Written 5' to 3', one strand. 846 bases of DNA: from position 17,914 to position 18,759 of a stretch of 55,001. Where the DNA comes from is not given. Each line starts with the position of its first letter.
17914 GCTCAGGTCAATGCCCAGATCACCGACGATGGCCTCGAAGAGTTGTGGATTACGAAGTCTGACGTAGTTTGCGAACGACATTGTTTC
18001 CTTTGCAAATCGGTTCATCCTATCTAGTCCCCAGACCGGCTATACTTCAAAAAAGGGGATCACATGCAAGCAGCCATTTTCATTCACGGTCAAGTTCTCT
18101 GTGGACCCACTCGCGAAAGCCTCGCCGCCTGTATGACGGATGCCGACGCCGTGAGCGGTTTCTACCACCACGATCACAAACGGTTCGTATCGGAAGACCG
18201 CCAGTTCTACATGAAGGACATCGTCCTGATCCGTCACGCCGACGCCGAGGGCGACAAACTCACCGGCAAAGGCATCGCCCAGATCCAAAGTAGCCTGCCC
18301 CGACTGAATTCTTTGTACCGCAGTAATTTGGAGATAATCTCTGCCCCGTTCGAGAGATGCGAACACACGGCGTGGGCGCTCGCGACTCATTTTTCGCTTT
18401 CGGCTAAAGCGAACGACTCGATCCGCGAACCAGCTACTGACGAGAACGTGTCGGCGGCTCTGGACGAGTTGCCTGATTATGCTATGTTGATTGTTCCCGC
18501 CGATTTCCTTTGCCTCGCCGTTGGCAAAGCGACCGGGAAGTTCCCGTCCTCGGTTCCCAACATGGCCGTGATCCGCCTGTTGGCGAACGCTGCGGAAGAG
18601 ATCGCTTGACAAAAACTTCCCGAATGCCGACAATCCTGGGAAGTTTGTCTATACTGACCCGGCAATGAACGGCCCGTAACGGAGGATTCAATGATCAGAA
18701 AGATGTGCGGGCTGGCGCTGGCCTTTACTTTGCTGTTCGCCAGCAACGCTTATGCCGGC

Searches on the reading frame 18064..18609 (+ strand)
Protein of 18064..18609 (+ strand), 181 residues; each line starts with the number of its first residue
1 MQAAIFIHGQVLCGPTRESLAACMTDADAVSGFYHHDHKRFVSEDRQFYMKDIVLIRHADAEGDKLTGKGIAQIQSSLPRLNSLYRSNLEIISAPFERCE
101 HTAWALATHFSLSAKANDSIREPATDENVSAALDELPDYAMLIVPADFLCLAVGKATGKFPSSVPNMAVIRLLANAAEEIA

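Call 37: search_protein_families(library=pfam, proteins=[window:18064-18609:+], max_evalue=0.01)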
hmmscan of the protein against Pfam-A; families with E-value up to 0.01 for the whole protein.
window:18064-18609:+ (181 aa): 1 family
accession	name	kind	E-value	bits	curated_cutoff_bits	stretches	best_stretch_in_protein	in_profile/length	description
PF00300.27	His_Phos_1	-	0.0021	18.2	21.7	1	65-122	24-79/194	Histidine phosphatase superfamily (branch 1)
